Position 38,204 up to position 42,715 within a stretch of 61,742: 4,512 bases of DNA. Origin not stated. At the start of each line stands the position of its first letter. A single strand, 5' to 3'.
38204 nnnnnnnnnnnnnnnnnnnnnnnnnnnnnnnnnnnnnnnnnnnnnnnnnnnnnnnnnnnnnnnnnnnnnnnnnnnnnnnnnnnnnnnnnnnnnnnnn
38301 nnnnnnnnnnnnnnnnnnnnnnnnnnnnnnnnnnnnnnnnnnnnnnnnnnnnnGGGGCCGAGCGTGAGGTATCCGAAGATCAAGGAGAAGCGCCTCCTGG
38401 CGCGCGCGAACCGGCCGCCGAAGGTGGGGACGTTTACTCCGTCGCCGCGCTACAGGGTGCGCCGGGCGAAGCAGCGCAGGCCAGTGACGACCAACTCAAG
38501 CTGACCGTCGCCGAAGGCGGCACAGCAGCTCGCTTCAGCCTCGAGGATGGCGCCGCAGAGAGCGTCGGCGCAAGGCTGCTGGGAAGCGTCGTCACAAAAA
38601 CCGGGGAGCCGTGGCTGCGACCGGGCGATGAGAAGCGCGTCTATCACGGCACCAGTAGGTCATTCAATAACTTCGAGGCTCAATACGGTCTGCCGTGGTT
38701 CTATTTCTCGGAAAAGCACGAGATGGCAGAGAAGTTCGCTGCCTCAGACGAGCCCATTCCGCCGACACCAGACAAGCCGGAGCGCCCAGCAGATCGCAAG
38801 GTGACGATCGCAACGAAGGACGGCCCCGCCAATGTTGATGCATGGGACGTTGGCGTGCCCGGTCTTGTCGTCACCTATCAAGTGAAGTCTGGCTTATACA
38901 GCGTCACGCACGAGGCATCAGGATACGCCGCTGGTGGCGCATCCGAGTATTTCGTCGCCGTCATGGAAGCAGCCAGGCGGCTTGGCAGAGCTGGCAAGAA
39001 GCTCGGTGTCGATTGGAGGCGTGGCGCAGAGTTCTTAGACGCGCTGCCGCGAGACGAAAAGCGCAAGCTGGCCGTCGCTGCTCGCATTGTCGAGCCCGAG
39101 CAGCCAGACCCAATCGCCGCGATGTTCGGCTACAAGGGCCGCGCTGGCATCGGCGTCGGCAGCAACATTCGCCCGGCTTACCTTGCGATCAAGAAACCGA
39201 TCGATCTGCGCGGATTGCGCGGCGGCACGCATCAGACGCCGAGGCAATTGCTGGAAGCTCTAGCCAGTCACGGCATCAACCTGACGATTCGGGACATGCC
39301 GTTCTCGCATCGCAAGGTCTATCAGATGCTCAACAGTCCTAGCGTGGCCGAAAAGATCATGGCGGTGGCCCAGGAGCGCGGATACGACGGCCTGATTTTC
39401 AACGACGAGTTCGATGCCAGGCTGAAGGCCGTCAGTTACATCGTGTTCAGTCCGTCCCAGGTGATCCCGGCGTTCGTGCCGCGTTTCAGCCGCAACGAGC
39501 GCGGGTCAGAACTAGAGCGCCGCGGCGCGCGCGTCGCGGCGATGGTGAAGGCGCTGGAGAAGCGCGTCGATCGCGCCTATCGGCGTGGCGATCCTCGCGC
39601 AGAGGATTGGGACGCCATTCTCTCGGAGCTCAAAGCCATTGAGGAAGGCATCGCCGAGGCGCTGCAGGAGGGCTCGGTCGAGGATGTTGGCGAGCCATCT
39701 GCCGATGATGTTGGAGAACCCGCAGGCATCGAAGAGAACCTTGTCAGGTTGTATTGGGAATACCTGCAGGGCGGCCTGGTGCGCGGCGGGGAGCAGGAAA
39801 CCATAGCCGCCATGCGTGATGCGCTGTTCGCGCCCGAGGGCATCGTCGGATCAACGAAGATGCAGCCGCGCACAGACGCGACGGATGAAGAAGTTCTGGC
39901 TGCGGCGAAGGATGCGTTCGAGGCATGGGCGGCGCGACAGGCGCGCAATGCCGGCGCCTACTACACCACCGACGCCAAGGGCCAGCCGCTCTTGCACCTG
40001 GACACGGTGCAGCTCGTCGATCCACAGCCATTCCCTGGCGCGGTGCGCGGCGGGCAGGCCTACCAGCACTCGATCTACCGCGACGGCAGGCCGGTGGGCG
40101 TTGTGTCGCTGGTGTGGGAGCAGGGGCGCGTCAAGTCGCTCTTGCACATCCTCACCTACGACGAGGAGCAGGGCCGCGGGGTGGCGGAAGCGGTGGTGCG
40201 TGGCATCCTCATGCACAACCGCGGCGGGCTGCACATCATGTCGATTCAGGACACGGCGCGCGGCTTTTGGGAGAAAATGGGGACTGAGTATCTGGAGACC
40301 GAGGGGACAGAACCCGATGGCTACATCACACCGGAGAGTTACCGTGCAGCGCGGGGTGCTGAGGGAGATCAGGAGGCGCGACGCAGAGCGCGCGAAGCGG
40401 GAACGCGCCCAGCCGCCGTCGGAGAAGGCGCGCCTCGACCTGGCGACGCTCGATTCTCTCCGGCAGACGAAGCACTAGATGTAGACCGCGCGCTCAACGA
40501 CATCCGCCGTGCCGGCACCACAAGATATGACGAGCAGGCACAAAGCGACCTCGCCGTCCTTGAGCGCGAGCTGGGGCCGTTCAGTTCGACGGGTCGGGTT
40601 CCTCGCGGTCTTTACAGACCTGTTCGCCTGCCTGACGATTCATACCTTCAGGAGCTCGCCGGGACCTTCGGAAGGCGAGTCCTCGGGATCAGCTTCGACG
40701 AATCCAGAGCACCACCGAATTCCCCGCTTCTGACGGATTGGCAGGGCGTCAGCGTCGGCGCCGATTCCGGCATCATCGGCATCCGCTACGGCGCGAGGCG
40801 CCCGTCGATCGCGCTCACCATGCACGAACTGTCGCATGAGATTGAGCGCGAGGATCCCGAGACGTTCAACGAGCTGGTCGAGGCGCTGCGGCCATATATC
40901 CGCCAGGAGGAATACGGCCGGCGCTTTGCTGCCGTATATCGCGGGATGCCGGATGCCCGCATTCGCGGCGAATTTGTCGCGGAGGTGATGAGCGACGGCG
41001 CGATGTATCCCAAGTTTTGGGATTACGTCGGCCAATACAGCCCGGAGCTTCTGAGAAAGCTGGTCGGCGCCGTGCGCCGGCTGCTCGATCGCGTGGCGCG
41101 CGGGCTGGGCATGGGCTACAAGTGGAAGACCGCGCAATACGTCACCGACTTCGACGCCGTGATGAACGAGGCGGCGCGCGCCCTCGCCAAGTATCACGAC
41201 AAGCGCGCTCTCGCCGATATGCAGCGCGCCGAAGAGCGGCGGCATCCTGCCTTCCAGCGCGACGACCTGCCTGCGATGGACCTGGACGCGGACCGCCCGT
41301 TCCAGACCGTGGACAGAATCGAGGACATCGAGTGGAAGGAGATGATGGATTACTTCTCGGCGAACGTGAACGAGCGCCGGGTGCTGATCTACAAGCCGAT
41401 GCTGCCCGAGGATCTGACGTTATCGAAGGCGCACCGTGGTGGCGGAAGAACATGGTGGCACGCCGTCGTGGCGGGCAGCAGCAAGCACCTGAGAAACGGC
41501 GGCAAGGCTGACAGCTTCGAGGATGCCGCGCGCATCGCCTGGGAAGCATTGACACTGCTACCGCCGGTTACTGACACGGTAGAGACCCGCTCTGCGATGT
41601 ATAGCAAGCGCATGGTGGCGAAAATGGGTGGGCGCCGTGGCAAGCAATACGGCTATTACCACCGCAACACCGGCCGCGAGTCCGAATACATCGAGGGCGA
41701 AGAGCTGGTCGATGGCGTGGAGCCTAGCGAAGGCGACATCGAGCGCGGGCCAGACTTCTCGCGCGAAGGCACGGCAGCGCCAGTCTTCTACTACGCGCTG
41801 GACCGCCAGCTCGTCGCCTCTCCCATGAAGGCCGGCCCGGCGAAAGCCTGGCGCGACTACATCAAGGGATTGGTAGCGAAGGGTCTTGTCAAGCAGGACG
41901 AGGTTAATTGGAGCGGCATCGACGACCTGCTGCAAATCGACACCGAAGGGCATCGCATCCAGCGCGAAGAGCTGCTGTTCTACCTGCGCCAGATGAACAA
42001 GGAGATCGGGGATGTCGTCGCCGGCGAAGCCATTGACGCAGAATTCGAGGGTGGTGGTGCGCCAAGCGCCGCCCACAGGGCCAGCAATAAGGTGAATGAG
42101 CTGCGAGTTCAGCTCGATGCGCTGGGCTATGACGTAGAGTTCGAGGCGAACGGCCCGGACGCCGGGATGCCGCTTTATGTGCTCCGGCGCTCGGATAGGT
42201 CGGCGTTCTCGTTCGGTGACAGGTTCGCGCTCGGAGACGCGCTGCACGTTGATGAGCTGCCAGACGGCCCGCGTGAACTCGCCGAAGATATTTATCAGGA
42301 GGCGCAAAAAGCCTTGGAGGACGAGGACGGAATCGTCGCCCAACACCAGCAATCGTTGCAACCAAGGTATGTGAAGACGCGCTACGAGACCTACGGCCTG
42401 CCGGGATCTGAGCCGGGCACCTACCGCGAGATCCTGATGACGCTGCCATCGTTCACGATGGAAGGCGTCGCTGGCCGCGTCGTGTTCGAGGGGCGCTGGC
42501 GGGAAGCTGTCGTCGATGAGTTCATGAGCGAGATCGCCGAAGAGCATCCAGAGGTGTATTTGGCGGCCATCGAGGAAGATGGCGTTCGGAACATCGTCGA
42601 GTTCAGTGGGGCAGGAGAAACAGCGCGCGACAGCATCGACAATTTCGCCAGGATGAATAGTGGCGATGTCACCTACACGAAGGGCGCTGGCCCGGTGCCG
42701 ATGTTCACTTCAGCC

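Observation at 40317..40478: Embedded gene s4 between the GNAT-like and HExxH modules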

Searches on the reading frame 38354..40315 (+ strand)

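Call 39: search_protein_families(library=pfam, proteins=[window:38354-40315:+], max_evalue=1)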
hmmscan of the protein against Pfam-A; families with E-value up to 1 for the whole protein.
window:38354-40315:+ (654 aa): 3 families
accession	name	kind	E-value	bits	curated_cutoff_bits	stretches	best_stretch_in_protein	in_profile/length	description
PF18760.7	ART-PolyVal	-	1.1e-11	46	31.2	2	268-370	49-130/140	ADP-Ribosyltransferase in polyvalent proteins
PF13673.13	Acetyltransf_10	-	0.055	13.9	23.6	1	565-647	27-110/128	Acetyltransferase (GNAT) domain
PF14542.12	Acetyltransf_CG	-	0.079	13.5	30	1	575-623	5-54/80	GCN5-related N-acetyl-transferase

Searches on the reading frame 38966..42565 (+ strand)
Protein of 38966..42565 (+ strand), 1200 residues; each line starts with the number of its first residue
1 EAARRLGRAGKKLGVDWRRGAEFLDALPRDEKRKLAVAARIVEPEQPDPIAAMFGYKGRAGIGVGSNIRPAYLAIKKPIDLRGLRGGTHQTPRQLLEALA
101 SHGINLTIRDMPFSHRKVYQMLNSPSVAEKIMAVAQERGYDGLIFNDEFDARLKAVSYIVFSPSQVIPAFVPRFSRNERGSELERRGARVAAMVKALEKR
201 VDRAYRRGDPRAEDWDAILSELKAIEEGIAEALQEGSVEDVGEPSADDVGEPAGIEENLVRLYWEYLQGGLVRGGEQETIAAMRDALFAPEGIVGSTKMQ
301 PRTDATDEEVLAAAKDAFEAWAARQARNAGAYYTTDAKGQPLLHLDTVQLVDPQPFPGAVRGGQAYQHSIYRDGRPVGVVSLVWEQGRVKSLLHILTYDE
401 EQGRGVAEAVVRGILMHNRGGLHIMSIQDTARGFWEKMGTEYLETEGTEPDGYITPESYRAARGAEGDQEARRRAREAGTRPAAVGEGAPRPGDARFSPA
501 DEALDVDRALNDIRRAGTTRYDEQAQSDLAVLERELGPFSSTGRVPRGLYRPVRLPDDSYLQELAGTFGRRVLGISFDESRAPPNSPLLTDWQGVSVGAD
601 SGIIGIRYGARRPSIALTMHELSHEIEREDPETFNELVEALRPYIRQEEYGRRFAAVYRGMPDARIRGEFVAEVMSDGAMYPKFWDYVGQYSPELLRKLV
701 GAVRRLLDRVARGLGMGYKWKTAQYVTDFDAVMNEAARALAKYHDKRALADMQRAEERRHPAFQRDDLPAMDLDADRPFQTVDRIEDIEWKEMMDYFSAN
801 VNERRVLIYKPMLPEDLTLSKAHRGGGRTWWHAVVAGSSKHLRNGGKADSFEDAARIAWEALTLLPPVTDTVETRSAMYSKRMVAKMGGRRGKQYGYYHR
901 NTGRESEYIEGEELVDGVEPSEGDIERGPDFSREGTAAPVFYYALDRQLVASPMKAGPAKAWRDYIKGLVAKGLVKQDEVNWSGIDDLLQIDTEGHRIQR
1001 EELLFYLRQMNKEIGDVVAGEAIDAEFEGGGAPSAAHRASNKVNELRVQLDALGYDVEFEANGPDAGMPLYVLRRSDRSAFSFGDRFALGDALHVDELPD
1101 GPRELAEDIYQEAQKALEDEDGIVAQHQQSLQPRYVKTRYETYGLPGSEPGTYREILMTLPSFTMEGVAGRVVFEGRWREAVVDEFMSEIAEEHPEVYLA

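Call 40: search_protein_representatives(protein=window:38966-42565:+)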
Query: 1200 residues. Proteins with E-value up to 0.001 (for the whole library): 376; up to 1e-10: 118; up to 1e-30: 16. The best 150 are listed.
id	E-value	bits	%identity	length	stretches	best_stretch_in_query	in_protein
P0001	0.0e+00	2705.4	100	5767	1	1-1200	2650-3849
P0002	2.2e-77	277.7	48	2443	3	517-746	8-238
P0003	9.0e-51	189.6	38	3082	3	516-760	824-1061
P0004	1.5e-44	169.0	35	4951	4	295-588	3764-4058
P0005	9.8e-42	159.7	38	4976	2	330-494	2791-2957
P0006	7.2e-37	143.6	41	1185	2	10-171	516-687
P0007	1.4e-36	142.6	37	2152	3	521-756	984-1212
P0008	8.7e-36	140.0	45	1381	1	4-173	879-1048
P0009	1.1e-34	136.3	43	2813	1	3-171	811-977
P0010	2.6e-34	135.1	40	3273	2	189-489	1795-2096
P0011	4.4e-33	131.0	41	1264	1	545-766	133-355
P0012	1.2e-32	129.6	35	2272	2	303-506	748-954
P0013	9.3e-32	126.6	37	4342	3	517-744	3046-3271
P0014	4.4e-31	124.4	50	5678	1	12-166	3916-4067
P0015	4.6e-31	124.3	35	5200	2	590-746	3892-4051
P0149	5.0e-09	51.3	31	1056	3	603-714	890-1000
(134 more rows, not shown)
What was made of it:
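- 40823..40837 (+): HExxH motif (HELSH) of the downstream metallopeptidase-like module. This module has many homologues at query positions 515-750 of call 40.
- On Polyvalent protein (the host gene): 376 homologues of the 1200-aa segment at E<=0.001; the 150 listed are mostly long proteins (many 1000-5700 aa, the shortest about 220 aa) (call 40).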

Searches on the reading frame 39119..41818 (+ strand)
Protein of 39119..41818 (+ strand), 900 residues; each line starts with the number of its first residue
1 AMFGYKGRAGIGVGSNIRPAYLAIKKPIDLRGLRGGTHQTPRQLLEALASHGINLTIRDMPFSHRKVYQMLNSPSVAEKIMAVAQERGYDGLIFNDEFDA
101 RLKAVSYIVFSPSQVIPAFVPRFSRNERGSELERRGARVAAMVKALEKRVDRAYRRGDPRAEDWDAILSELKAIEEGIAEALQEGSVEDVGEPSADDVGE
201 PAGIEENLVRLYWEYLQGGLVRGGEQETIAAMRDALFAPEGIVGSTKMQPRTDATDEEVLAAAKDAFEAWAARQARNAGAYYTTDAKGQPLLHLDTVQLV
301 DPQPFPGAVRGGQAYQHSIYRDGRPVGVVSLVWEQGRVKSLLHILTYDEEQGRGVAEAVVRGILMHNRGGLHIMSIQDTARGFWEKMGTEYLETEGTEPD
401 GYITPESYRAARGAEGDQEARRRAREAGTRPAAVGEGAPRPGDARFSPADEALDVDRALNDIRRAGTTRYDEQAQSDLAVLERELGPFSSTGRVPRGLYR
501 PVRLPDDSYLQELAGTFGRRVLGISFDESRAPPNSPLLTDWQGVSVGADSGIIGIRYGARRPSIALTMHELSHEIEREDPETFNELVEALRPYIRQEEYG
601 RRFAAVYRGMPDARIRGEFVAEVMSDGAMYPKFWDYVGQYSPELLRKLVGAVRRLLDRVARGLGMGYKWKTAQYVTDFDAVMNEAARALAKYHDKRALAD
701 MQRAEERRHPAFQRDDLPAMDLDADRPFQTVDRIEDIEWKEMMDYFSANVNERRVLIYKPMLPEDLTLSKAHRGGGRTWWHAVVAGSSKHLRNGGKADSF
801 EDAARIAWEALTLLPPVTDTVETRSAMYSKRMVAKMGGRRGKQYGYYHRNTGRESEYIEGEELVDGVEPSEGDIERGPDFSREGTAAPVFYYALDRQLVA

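Call 26: find_related_loci(query=window:39119-41818:+, collection=metagenome_contigs, flank=10000)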
Query window:39119-41818:+ (900 aa) in metagenome_contigs; peptide patterns used: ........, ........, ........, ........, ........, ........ (x = any residue, [..] = any of these).
117 stretches matched a pattern, but none encodes a relative of the query by tblastn (E <= 1e-3).

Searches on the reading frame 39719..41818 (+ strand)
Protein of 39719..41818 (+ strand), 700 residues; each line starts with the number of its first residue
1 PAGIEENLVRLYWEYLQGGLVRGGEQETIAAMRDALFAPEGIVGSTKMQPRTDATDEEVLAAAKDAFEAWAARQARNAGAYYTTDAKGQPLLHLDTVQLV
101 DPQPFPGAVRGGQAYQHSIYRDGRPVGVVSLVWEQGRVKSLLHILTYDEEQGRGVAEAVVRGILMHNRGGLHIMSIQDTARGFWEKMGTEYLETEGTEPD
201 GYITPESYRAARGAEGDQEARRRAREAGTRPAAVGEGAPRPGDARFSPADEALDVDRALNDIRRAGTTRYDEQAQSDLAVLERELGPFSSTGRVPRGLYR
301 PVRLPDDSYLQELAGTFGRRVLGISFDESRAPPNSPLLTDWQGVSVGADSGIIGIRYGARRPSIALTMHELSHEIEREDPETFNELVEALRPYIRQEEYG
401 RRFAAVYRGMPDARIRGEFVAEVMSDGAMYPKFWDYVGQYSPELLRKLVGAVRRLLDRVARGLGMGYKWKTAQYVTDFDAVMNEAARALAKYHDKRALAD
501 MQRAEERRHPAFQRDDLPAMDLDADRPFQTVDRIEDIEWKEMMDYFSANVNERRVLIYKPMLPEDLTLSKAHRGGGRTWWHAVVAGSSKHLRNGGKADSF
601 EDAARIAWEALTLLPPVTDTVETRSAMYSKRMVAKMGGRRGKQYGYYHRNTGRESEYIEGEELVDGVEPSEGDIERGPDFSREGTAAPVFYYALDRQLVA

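Call 15: find_related_loci(query=window:39719-41518:+, collection=viral_contigs, flank=10000)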
Query window:39719-41518:+ (600 aa) in viral_contigs; peptide patterns used: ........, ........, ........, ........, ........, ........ (x = any residue, [..] = any of these).
1 stretches matched a pattern, but none encodes a relative of the query by tblastn (E <= 1e-3).

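Call 16: find_related_loci(query=window:39719-41518:+, collection=genome_contigs, flank=10000)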
Query window:39719-41518:+ (600 aa) in genome_contigs; peptide patterns used: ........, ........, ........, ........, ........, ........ (x = any residue, [..] = any of these).
51 stretches matched a pattern, but none encodes a relative of the query by tblastn (E <= 1e-3).

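Call 18: find_homologous_proteins(query=window:39719-41818:+, max_evalue=0.00001)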
Query window:39719-41818:+: 8000 candidates shared short words with the query, none scored E <= 0.00001.
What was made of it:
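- Tried and rejected: The giant segment 2900-3600 by word-indexed search (call 18).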

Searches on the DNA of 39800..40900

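Call 95: search_rna_families(source=window, start=39800, end=40900, threshold=evalue, max_evalue=1)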
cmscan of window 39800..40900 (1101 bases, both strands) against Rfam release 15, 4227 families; matches with E-value up to 1: 0.
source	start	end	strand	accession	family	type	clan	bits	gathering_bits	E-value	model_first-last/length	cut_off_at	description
